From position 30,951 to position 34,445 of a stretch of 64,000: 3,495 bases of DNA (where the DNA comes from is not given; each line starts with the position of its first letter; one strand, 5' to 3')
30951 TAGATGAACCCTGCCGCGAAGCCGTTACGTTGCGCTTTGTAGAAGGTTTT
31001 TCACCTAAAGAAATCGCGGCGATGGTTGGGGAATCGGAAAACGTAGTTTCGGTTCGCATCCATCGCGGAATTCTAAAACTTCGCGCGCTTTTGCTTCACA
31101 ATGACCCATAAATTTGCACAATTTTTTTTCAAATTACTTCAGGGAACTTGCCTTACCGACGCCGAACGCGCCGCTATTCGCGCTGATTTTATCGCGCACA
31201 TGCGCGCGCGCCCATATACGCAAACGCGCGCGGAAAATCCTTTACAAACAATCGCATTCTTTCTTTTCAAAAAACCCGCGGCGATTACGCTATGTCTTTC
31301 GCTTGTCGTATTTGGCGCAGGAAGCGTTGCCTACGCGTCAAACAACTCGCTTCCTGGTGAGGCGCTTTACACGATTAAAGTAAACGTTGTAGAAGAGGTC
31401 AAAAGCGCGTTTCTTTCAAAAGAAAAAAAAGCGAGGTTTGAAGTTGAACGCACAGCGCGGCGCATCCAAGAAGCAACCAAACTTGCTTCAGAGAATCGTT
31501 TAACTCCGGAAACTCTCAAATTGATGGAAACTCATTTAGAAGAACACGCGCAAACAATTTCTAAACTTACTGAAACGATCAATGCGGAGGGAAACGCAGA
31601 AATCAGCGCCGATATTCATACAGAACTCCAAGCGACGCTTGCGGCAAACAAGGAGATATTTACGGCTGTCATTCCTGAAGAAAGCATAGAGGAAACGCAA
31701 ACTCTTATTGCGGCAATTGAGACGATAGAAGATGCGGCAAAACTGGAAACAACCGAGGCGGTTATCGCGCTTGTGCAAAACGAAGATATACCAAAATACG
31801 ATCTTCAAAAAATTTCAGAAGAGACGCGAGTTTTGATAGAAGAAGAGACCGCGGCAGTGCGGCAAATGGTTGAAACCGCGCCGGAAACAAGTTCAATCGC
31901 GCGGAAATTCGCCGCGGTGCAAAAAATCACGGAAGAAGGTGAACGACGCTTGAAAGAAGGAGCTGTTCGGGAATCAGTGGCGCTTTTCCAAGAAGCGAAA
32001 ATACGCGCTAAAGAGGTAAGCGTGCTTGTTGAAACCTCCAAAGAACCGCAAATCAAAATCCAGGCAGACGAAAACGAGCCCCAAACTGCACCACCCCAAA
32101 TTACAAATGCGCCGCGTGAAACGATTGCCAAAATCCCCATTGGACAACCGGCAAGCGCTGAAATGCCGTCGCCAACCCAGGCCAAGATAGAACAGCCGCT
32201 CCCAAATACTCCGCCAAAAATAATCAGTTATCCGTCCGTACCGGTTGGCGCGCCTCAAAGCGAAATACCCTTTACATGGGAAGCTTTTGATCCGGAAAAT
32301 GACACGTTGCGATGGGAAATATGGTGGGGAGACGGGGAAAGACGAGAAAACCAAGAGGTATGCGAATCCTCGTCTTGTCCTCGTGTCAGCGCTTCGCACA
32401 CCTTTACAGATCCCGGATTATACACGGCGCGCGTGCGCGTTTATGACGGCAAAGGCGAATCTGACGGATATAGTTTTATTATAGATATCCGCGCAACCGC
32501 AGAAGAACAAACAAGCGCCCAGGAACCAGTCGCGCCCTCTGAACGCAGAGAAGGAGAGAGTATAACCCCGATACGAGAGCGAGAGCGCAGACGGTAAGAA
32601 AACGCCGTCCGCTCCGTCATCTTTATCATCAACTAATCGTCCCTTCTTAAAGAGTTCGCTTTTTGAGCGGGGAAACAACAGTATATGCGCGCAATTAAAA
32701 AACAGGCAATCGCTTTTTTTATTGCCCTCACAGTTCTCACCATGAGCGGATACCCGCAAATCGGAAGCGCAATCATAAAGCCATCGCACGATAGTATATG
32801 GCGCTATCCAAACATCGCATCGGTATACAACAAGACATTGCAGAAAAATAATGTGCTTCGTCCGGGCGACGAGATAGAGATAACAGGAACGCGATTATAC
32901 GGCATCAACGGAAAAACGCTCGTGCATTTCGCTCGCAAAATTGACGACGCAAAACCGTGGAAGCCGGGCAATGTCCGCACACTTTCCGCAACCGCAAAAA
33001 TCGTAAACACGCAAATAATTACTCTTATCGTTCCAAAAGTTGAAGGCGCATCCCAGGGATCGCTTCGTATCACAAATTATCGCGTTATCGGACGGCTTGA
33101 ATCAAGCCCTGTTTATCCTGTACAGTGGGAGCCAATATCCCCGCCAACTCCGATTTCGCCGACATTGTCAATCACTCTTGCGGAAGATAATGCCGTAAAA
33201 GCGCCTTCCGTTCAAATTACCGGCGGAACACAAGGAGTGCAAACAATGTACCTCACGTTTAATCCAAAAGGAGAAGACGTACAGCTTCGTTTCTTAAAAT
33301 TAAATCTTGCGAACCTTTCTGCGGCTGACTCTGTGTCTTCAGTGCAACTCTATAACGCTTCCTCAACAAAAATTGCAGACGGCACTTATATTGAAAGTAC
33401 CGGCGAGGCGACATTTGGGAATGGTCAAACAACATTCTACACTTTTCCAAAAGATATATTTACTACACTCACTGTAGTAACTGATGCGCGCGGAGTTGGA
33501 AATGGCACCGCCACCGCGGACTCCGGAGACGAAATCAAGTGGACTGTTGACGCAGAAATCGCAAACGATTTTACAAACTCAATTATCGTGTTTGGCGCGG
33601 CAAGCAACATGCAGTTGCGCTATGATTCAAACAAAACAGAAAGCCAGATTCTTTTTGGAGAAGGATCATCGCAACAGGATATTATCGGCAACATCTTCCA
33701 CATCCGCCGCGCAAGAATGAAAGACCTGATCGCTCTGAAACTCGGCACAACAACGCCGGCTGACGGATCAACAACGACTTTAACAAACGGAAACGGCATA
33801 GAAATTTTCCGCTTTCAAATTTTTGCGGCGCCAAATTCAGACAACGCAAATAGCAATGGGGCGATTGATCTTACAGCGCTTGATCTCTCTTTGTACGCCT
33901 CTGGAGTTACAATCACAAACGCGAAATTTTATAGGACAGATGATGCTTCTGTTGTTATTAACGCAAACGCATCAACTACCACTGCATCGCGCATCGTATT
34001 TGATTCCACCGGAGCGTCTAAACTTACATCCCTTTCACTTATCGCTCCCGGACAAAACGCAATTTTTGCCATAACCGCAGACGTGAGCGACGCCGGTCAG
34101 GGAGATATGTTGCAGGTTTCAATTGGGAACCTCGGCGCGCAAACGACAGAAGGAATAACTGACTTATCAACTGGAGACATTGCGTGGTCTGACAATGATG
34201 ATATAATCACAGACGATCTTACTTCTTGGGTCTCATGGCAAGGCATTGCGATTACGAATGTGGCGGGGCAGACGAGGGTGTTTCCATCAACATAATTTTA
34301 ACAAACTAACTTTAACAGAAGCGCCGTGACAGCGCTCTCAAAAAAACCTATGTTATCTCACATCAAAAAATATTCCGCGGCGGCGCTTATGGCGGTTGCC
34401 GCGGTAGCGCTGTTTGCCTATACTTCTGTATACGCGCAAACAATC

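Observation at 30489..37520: ECF sigma / anti-sigma(PKD) module preceding two large secreted PKD/IPT surface proteins, with a palindromic operator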

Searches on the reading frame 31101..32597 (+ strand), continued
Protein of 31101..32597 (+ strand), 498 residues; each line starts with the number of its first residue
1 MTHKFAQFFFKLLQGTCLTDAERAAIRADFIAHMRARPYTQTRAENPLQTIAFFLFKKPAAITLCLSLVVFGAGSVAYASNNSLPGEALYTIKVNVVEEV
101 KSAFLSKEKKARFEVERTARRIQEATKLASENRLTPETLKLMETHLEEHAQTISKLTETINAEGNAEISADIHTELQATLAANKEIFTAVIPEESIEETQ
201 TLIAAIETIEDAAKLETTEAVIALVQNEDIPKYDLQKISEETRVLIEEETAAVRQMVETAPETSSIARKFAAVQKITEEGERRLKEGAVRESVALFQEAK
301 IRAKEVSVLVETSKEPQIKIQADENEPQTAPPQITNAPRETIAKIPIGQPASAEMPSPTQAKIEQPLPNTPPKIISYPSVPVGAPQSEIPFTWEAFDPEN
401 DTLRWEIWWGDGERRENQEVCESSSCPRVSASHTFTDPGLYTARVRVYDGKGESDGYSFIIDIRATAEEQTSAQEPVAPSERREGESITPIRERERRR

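Call 75: fold_search(model_id=the predicted structure, library=pdb)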
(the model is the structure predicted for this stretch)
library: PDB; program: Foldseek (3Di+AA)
matches with E <= 10: 974; with E <= 0.001: 0
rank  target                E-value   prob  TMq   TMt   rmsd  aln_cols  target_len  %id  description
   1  4xed                  7.9e-03  1.00  0.14  0.56   3.3        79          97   24  PKD domain of M14-like peptidase from Thermoplasmatales archaeon SCGC AB-540-F20 (released 2015-05-13)
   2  9ll2_A                8.3e-03  1.00  0.13  0.50   3.9        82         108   15  Crystal structure of the Helicobacter pylori copper resistance determinant CrdA in the apo form (released 2025-11-19)
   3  9ll4_A                2.1e-02  1.00  0.13  0.51   3.6        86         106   16  Crystal structure of the Helicobacter pylori copper resistance determinant CrdA in complex with silver ions in space g (released 2025-11-19)
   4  4u6t_A                2.9e-02  1.00  0.12  0.56   3.2        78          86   29  Crystal structure of the Clostridium histolyticum colH collagenase polycystic kidney disease-like domain 2a at 1.76 An (released 2015-03-11)
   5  6zva_B                3.5e-02  1.00  0.14  0.56  14.6        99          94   17  Crystal structure of My5 (released 2021-08-04)
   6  5cwm                  4.1e-02  0.93  0.16  0.30  17.3       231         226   18  Crystal structure of de novo designed helical repeat protein DHR64 (released 2015-12-16)
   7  8bf3_B                4.7e-02  0.94  0.11  0.15   6.9       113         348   16  Crystal structure of feruloyl esterase wtsFae1B in complex with xylobiose (released 2022-11-30)
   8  8v2c_B                4.9e-02  1.00  0.13  0.30   4.1        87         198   13  Cryo-EM structure of mouse type II OSM receptor complex: model for assembly core region (released 2024-11-20)
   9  4jgu_A                5.2e-02  0.97  0.10  0.41  13.2        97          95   16  Crystal structure of Clostridium histolyticum ColH collagenase polycystic kidney-disease-like domain 2b at 1.4 Angstro (released 2014-03-05)
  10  7y8i_E                5.4e-02  1.00  0.14  0.58   3.3        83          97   13  Crystal structure of sDscam FNIII3 domain, isoform alpha7 (released 2023-05-24)
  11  6zva_A                5.9e-02  0.99  0.13  0.53  12.9       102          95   14  Crystal structure of My5 (released 2021-08-04)
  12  9gpa                  6.2e-02  1.00  0.12  0.10  10.8       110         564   11  ManDH5- a beta-D-Mannanase of GH5 family from Dictyoglomus thermophilium (released 2025-09-17)
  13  9gpe_A                6.2e-02  0.99  0.11  0.10  13.5       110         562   10  ManDH5 E303Q in complex with mannotetraose after co-crystalliztion with mannotetraose at 1.6 angstroms resolution a be (released 2025-09-17)
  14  7y8i_C                6.9e-02  1.00  0.13  0.61   3.2        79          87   14  Crystal structure of sDscam FNIII3 domain, isoform alpha7 (released 2023-05-24)
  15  6cpd_A                7.6e-02  1.00  0.12  0.41   4.4        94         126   15  Crystal structure of PmoD soluble domain from Methylocystis sp. ATCC 49242 (Rockwell) (released 2018-10-31)
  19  2y72_A                8.3e-02  1.00  0.12  0.55   3.4        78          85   22  Crystal structure of the PKD Domain of Collagenase G from Clostridium Histolyticum at 1.18 Angstrom Resolution. (released 2011-09-28)
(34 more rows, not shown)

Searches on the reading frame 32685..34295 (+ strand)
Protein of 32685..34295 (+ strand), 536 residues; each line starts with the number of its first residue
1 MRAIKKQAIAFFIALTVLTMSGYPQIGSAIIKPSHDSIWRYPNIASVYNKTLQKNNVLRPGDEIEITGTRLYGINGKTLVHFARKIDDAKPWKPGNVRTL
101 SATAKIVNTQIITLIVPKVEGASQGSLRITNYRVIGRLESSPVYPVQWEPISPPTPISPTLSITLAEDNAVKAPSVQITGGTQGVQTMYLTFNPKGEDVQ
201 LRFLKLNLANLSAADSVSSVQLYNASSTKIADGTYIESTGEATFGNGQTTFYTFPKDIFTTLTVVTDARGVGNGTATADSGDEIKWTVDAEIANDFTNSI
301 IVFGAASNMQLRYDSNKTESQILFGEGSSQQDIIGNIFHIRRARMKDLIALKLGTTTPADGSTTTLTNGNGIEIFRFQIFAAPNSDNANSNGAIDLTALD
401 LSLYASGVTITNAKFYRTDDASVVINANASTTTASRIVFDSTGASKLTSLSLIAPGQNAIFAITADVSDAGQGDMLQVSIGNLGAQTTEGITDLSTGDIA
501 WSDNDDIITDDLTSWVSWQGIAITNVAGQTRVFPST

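Call 6: search_protein_families(library=pfam, proteins=[window:32685-34295:+], max_evalue=0.1)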
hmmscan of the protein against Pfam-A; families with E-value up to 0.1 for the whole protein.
window:32685-34295:+ (536 aa): 1 family
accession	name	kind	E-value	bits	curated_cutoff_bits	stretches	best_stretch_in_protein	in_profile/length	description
PF20606.3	DUF6799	-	0.097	12.9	26.8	0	228-250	27-49/63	Domain of unknown function (DUF6799)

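Call 7: search_protein_families(library=ncbifam, proteins=[window:32685-34295:+], max_evalue=0.1)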
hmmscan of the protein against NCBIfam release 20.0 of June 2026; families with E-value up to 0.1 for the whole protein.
window:32685-34295:+ (536 aa): 0 families

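Call 45: find_homologous_proteins(query=window:32685-34295:+)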
Query window:32685-34295:+ (536 aa): 2 proteins with E <= 0.001 among 8000 candidates.
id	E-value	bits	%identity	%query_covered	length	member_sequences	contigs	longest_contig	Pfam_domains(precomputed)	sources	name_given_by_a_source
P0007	0.0e+0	1156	99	100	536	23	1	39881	-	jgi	-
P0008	3.8e-274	928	78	100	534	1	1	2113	-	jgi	jgi:hypothetical protein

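Call 53: predict_structure(protein=window:32685-34295:+)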
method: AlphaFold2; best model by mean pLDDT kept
length: 536 residues; sequences in the alignment: 1
mean_pLDDT: 32.8   pTM: 0.23
mean pLDDT of the five models: 32.8, 29.1, 26.2, 25.4, 24.4
residues with pLDDT >= 90: 0; 70-90: 0; 50-70: 0; < 50: 536
segments of 3 or more residues with pLDDT < 50: 1-536
pLDDT, mean of each block of 10 residues (from residue 1): 41 34 28 26 29 31 29 28 27 30 28 30 29 27 31 34 32 34 38 40 41 39 39 37 33 30 27 31 31 29 29 30 33 29 25 28 28 27 27 28 30 33 35 34 38 39 42 44 35 38 41 39 38 41
secondary structure, 60 per line:
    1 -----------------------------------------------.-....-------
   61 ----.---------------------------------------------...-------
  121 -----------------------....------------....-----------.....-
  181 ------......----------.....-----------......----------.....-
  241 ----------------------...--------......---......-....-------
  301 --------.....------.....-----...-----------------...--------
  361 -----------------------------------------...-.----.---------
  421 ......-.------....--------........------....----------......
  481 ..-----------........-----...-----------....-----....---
elements in order: H50-53 E111-113 E144-147 E160-163 E175-179 E187-192 E203-207 E219-224 E235-239 E263-265 E274-279 E283-288 H290-293 E309-313 E320-324 E350-352 E402-404 E421-426 E435-438 E447-454 E461-464 E475-482 E494-501 E507-509 E521-524 E530-533

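Call 86: find_encoding_contigs(protein=P0008, flank=3000, max_places=3)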
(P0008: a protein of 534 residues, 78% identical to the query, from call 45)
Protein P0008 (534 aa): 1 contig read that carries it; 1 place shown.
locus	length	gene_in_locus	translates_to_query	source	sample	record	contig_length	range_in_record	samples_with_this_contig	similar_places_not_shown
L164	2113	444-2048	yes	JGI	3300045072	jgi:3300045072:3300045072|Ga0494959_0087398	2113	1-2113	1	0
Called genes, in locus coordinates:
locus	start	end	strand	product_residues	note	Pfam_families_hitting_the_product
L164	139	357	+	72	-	-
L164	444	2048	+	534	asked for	-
